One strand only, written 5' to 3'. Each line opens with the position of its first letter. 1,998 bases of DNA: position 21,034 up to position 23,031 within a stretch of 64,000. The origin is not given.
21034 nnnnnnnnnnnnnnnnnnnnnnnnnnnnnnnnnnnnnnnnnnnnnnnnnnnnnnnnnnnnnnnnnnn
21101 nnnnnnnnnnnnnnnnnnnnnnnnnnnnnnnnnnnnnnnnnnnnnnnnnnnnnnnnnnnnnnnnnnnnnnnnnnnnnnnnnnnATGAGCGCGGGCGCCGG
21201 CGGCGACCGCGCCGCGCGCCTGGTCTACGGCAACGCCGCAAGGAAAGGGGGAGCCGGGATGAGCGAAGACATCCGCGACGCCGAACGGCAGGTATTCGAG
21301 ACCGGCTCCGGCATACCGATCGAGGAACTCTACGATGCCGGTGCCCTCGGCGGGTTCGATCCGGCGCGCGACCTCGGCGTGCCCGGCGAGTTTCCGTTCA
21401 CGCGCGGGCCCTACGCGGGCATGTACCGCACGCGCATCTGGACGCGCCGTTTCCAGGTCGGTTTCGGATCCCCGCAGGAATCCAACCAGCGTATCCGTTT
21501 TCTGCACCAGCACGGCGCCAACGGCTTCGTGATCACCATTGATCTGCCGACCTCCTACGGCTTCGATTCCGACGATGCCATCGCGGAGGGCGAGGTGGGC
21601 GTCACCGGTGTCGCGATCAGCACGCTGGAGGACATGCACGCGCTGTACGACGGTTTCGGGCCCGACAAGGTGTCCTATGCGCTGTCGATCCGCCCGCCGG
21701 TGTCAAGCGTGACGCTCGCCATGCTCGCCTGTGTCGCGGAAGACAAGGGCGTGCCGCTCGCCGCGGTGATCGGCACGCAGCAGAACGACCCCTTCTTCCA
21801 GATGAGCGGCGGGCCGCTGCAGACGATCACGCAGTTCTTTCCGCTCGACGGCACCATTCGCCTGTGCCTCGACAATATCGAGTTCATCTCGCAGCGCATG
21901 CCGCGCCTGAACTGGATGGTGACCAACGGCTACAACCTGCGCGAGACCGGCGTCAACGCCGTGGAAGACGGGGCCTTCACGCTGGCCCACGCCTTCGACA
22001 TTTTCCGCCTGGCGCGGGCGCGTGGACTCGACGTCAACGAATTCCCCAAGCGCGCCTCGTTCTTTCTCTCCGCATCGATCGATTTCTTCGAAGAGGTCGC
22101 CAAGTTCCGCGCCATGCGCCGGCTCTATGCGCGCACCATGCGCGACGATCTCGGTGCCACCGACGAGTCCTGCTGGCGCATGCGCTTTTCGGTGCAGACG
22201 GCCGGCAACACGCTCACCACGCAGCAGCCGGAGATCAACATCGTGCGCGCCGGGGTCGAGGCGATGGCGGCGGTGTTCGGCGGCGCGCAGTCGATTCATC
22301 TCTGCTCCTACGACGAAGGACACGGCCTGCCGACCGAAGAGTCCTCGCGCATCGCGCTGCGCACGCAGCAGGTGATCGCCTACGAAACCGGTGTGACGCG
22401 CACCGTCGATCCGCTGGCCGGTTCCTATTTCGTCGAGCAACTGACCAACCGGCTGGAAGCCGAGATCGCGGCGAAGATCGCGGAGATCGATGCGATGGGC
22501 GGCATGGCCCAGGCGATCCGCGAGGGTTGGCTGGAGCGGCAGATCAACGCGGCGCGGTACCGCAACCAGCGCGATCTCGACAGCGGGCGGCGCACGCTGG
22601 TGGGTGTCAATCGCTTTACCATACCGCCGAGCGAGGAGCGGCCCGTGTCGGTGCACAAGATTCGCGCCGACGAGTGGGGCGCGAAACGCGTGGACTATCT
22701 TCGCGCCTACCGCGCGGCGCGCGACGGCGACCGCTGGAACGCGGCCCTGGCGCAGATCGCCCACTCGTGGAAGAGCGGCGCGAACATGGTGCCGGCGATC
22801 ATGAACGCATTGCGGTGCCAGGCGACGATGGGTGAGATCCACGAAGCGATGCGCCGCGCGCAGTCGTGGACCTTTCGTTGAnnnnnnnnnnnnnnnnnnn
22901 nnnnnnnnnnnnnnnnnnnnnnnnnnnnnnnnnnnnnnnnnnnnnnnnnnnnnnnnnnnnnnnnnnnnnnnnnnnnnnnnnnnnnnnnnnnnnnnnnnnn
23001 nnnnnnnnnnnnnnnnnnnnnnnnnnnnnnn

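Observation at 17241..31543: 14-kb operon coupling hydantoinase A/B to a non-MCM split acyl-CoA mutase and a full CoA-activation/beta-oxidation set: candidate novel catabolic route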

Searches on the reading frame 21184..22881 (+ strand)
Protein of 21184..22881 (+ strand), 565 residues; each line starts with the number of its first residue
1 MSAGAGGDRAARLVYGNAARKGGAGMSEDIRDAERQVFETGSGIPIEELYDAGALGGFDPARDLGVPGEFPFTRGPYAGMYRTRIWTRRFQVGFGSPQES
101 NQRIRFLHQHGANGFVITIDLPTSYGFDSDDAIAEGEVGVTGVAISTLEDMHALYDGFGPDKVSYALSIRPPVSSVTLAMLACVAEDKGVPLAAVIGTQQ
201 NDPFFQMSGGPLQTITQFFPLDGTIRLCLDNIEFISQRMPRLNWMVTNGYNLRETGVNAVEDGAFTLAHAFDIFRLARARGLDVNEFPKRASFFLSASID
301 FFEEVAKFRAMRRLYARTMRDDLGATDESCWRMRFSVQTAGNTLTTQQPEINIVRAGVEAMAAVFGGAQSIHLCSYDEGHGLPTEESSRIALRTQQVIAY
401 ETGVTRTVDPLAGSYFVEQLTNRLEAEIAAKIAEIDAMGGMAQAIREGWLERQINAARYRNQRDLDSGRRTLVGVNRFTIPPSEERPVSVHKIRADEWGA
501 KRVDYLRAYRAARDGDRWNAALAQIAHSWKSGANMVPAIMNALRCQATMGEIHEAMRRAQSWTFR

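Call 5: search_protein_families(library=pfam, proteins=[window:21184-22881:+])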
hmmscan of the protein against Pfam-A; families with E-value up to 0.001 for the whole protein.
window:21184-22881:+ (565 aa): 1 family
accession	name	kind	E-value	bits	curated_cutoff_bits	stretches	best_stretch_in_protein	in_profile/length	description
PF01642.28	MM_CoA_mutase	-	2.2e-166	554.8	22.1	1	40-558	2-509/512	Methylmalonyl-CoA mutase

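Call 6: search_protein_families(library=ncbifam, proteins=[window:21184-22881:+])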
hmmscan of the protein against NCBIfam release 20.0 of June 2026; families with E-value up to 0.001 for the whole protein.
window:21184-22881:+ (565 aa): 4 families
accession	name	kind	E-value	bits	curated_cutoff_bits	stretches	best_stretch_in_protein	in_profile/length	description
TIGR00641.1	acid_CoA_mut_N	subfamily_domain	3.4e-153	510.7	303.8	1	38-558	1-517/528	methylmalonyl-CoA mutase N-terminal domain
NF006944.0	PRK09426.1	equivalog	3.4e-127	425.3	876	1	30-559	27-547/721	methylmalonyl-CoA mutase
NF045497.1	IsobCoAmut_IcmF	equivalog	4.7e-61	206.8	1500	2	216-556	725-1065/1076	fused isobutyryl-CoA mutase/GTPase IcmF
TIGR00642.1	mmCoA_mut_beta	equivalog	6.5e-44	150.2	617.25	1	235-479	207-451/620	methylmalonyl-CoA mutase small subunit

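Call 9: find_encoding_contigs(protein=window:21184-22881:+, flank=10000, max_places=6)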
Protein window:21184-22881:+ (565 aa): no gene with exactly this product is on record in the collection.

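Call 10: find_homologous_proteins(query=window:21184-22881:+)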
Query window:21184-22881:+ (565 aa): 7999 proteins with E <= 0.001 among 8000 candidates; the best 120 are listed.
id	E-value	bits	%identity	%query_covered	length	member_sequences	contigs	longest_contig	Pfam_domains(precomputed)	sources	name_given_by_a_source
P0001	0.0e+0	1286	100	100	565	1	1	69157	PF01642.29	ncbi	-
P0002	0.0e+0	1106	87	96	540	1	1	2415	PF01642.29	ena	-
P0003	0.0e+0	1103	87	96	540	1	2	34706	PF01642.29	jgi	jgi:methylmalonyl-CoA mutase, N-terminal domain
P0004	0.0e+0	1101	87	96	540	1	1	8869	PF01642.29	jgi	-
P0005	0.0e+0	1090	87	96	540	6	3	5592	PF01642.29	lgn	-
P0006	0.0e+0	1083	87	95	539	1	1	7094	PF01642.29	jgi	jgi:methylmalonyl-CoA mutase, N-terminal domain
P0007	0.0e+0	1081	86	96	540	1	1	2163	PF01642.29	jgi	jgi:methylmalonyl-CoA mutase, N-terminal domain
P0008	0.0e+0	1065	83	96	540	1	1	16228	PF01642.29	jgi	jgi:methylmalonyl-CoA mutase N-terminal domain/subunit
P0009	0.0e+0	1059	84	95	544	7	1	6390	PF01642.29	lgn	-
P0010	0.0e+0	1054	83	95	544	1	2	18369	PF01642.29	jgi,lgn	jgi:methylmalonyl-CoA mutase N-terminal domain/subunit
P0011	0.0e+0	1051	82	96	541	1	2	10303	PF01642.29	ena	-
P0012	0.0e+0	1049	83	96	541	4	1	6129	PF01642.29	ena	-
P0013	0.0e+0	1045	82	96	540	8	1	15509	PF01642.29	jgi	jgi:methylmalonyl-CoA mutase N-terminal domain/subunit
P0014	0.0e+0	1031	82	95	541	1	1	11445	PF01642.29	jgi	jgi:methylmalonyl-CoA mutase N-terminal domain/subunit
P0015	0.0e+0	1027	80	96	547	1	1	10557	PF01642.29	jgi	jgi:methylmalonyl-CoA mutase N-terminal domain/subunit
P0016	0.0e+0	1023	80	96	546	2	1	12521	PF01642.29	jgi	-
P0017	0.0e+0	1021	82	96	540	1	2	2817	PF01642.29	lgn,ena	-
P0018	0.0e+0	1015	79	96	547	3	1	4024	PF01642.29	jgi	jgi:methylmalonyl-CoA mutase N-terminal domain/subunit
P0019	0.0e+0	1014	79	96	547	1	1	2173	PF01642.29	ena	-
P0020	0.0e+0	1013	80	96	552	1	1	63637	PF01642.29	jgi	jgi:methylmalonyl-CoA mutase N-terminal domain/subunit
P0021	0.0e+0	1012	79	96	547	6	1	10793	PF01642.29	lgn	-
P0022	0.0e+0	1010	79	96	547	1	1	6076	PF01642.29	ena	-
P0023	0.0e+0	1010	81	95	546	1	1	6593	PF01642.29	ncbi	-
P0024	1.4e-296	1003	80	95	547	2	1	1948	PF01642.29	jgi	-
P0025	3.6e-296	1001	78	95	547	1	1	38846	PF01642.29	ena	-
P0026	4.9e-296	1001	78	95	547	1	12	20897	PF01642.29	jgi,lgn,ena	jgi:methylmalonyl-CoA mutase N-terminal domain/subunit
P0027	6.2e-296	1000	79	95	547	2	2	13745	PF01642.29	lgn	-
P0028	1.2e-295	1000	81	94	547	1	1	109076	PF01642.29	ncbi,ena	-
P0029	1.7e-295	999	78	96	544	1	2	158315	PF01642.29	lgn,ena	-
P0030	2.4e-295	999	81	94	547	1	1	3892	PF01642.29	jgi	jgi:methylmalonyl-CoA mutase N-terminal domain/subunit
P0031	2.9e-295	998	81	94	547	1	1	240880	PF01642.29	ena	-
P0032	3.5e-295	998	81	94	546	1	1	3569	PF01642.29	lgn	-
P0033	5.9e-295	997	80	95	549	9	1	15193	PF01642.29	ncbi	-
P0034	7.7e-295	997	81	94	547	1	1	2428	PF01642.29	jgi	jgi:methylmalonyl-CoA mutase N-terminal domain/subunit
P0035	1.5e-294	996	81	94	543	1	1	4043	PF01642.29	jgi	jgi:methylmalonyl-CoA mutase N-terminal domain/subunit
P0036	1.8e-294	996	80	94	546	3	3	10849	PF01642.29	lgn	-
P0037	2.7e-294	995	77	96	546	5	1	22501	PF01642.29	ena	-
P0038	3.2e-294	995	80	94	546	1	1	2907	PF01642.29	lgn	-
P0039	3.4e-294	995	81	94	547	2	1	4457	PF01642.29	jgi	jgi:methylmalonyl-CoA mutase, N-terminal domain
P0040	5.2e-294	994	80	94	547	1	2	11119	PF01642.29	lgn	-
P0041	6.8e-294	994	79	94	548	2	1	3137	PF01642.29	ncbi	-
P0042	9.3e-294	993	80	94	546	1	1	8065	PF01642.29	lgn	-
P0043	1.1e-293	993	79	95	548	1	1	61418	PF01642.29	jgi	jgi:methylmalonyl-CoA mutase, N-terminal domain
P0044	1.7e-293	992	79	95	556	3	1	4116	PF01642.29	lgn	-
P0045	2.5e-293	992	77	96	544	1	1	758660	PF01642.29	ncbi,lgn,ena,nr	ncbi:MAG: methylmalonyl-CoA mutase [Gammaproteobacteria bacterium]|nr:methylmalonyl-CoA mutase [Gamm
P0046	2.7e-293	992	78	96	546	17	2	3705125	PF01642.29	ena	-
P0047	2.8e-293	992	80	94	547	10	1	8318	PF01642.29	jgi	jgi:methylmalonyl-CoA mutase N-terminal domain/subunit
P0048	3.1e-293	992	79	95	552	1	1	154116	PF01642.29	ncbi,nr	ncbi:MAG: acyl-CoA mutase large subunit family protein [Gammaproteobacteria bacterium]|nr:acyl-CoA m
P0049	4.5e-293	991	78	95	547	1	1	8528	PF01642.29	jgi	jgi:methylmalonyl-CoA mutase N-terminal domain/subunit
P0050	5.0e-293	991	80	94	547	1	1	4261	PF01642.29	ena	-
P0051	5.5e-293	991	80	94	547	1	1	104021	PF01642.29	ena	-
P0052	9.3e-293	990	80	94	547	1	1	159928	PF01642.29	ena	-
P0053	9.7e-293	990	79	95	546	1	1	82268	PF01642.29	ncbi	-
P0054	1.0e-292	990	78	95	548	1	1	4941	PF01642.29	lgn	-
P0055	1.1e-292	990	78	95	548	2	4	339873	PF01642.29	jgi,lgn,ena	jgi:methylmalonyl-CoA mutase, N-terminal domain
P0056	1.1e-292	990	80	94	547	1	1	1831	PF01642.29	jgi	jgi:methylmalonyl-CoA mutase, N-terminal domain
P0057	1.1e-292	990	80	95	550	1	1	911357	PF01642.29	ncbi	ncbi:MAG: acyl-CoA mutase large subunit family protein [Steroidobacteraceae bacterium]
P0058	1.3e-292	990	80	94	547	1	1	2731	PF01642.29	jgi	jgi:methylmalonyl-CoA mutase, N-terminal domain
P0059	1.7e-292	989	80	94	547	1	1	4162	PF01642.29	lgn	-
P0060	1.9e-292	989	79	95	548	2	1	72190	PF01642.29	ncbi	ncbi:MAG: methylmalonyl-CoA mutase family protein [Steroidobacteraceae bacterium]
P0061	1.9e-292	989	80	94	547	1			PF01642.29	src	-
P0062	2.1e-292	989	80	94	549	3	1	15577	PF01642.29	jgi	jgi:methylmalonyl-CoA mutase, N-terminal domain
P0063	2.1e-292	989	80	94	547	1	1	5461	PF01642.29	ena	-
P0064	2.4e-292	989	78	95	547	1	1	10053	PF01642.29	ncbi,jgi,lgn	ncbi:MAG: methylmalonyl-CoA mutase N-terminal domain/subunit [Planctomycetota bacterium]|jgi:methylm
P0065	3.1e-292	988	78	95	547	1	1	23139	PF01642.29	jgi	-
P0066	3.1e-292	988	80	94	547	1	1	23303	PF01642.29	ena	-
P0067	5.0e-292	988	78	95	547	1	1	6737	PF01642.29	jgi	jgi:methylmalonyl-CoA mutase, N-terminal domain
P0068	5.7e-292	987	79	94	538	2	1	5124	PF01642.29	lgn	-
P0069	5.9e-292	987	78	95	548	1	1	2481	PF01642.29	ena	-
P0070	5.9e-292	987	79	95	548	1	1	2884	PF01642.29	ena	-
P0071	7.6e-292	987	79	94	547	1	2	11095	PF01642.29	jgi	jgi:methylmalonyl-CoA mutase N-terminal domain/subunit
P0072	9.8e-292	987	80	95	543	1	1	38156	PF01642.29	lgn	-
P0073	2.0e-291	986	79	94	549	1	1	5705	PF01642.29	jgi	jgi:methylmalonyl-CoA mutase, N-terminal domain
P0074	4.0e-291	985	78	95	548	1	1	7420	PF01642.29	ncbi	-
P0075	4.3e-291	984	80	94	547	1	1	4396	PF01642.29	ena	-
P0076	1.5e-290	983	80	94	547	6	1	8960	PF01642.29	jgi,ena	-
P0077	1.7e-290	983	79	94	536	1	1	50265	PF01642.29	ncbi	-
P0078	1.8e-290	982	80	94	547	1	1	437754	PF01642.29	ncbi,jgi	jgi:methylmalonyl-CoA mutase N-terminal domain/subunit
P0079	2.4e-290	982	78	95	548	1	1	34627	PF01642.29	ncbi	-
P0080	2.6e-290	982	79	94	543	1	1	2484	PF01642.29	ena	-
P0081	4.1e-290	981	78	96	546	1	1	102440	PF01642.29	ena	-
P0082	5.6e-290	981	77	96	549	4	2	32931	PF01642.29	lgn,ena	-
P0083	5.7e-290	981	79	94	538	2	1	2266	PF01642.29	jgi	jgi:methylmalonyl-CoA mutase N-terminal domain/subunit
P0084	1.2e-289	980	77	95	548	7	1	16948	PF01642.29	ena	-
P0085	1.7e-289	979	79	94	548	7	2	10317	PF01642.29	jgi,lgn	-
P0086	1.9e-289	979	76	96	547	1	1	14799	PF01642.29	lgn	-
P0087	2.4e-289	979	78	95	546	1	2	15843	PF01642.29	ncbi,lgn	ncbi:MAG: methylmalonyl-CoA mutase [Gammaproteobacteria bacterium]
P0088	2.7e-289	979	78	94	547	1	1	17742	PF01642.29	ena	-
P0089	3.7e-289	978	76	96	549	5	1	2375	PF01642.29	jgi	-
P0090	5.4e-289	978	79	94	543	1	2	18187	PF01642.29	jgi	jgi:methylmalonyl-CoA mutase N-terminal domain/subunit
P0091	1.0e-288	977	76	96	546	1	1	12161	PF01642.29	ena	-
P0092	1.1e-288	977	79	94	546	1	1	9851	PF01642.29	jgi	jgi:methylmalonyl-CoA mutase N-terminal domain/subunit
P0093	1.1e-288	977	78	95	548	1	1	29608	PF01642.29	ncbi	-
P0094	1.5e-288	976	78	95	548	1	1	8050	PF01642.29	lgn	-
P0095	1.7e-288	976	79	94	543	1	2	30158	PF01642.29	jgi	jgi:methylmalonyl-CoA mutase N-terminal domain/subunit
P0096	2.3e-288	975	78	95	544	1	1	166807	PF01642.29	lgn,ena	-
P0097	3.3e-288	975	76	96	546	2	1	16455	PF01642.29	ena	-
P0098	4.4e-288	975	77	95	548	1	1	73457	PF01642.29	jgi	jgi:methylmalonyl-CoA mutase N-terminal domain/subunit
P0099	4.9e-288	974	78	95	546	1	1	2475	PF01642.29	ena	-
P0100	1.1e-287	973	76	95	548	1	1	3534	PF01642.29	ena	-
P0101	1.2e-287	973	76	96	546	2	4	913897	PF01642.29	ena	-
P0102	1.3e-287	973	77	96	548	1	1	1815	PF01642.29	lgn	-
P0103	2.0e-287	972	79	94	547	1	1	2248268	PF01642.29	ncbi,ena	-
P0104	3.8e-287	971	78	94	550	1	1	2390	PF01642.29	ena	-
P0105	4.3e-287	971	77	95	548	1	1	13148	PF01642.29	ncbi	-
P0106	9.7e-287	970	77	96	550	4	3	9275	PF01642.29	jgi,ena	-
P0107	1.3e-286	970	79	94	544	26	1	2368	PF01642.29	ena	-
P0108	1.6e-286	969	77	96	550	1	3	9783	PF01642.29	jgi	jgi:methylmalonyl-CoA mutase, N-terminal domain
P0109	2.3e-286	969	78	94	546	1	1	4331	PF01642.29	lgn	-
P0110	5.3e-286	968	78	94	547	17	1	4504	PF01642.29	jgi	jgi:methylmalonyl-CoA mutase, N-terminal domain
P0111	6.3e-286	967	79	94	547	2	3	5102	PF01642.29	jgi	jgi:methylmalonyl-CoA mutase N-terminal domain/subunit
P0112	6.6e-286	967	77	94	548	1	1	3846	PF01642.29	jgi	jgi:methylmalonyl-CoA mutase, N-terminal domain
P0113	2.8e-285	965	78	94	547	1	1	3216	PF01642.29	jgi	jgi:methylmalonyl-CoA mutase N-terminal domain/subunit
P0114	4.4e-285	965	77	95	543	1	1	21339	PF01642.29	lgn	-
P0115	8.4e-285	964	78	94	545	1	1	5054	PF01642.29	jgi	jgi:methylmalonyl-CoA mutase N-terminal domain/subunit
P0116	8.8e-285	964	78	94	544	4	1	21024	PF01642.29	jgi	jgi:methylmalonyl-CoA mutase N-terminal domain/subunit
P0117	9.9e-285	963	76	95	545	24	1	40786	PF01642.29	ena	-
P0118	1.8e-284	963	78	94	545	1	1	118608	PF01642.29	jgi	jgi:methylmalonyl-CoA mutase N-terminal domain/subunit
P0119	3.0e-284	962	75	97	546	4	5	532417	PF01642.29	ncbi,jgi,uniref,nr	ncbi:MAG: acyl-CoA mutase large subunit family protein [Aromatoleum sp.]|jgi:methylmalonyl-CoA mutas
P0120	3.7e-284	962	76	96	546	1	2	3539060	PF01642.29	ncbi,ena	-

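Call 11: search_solved_structures(query=window:21184-22881:+, show_alignments=0)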
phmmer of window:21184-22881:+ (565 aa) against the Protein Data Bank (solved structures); distinct sequences matched with E-value up to 0.001: 11.
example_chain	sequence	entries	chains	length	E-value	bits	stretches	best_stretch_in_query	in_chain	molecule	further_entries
4r3u_A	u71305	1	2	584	3.7e-112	379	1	34-557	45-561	2-hydroxyisobutyryl-CoA mutase large subunit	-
8gju_J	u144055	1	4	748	2.7e-95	323.3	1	33-558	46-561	Methylmalonyl-CoA mutase, mitochondrial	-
2xij_A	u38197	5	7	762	2.9e-95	323.2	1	33-558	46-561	METHYLMALONYL-COA MUTASE, MITOCHONDRIAL | Methylmalonyl-CoA mutase, mitochondrial precursor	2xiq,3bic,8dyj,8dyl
6oxc_A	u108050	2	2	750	1.2e-89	304.6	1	34-559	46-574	Methylmalonyl-CoA mutase large subunit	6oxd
1req_A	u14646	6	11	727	5.4e-86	292.6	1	35-558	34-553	METHYLMALONYL-COA MUTASE | PROTEIN (METHYLMALONYL-COA MUTASE)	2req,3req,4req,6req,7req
5req_A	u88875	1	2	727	9.7e-86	291.8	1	35-558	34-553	PROTEIN (METHYLMALONYL-COA MUTASE ALPHA-SUBUNIT)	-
1e1c_A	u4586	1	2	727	1.5e-85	291.2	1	35-558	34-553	METHYLMALONYL-COA MUTASE ALPHA CHAIN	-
8ssl_A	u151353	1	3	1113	5.6e-53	183.6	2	218-556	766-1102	Fused isobutyryl-CoA mutase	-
4xc6_A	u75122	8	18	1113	5.6e-53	183.6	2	218-556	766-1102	Isobutyryl-CoA mutase fused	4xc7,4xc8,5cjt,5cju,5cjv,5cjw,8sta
1e1c_B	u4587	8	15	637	3.3e-23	85.4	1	253-480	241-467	METHYLMALONYL-COA MUTASE BETA CHAIN | METHYLMALONYL-COA MUTASE | PROTEIN (METHYLMALONYL-COA MUTASE BETA-SUBUNIT)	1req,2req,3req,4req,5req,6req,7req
6oxc_B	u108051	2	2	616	1.4e-20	76.7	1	246-479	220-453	Methylmalonyl-CoA mutase small subunit mutA | Methylmalonyl-CoA mutase small subunit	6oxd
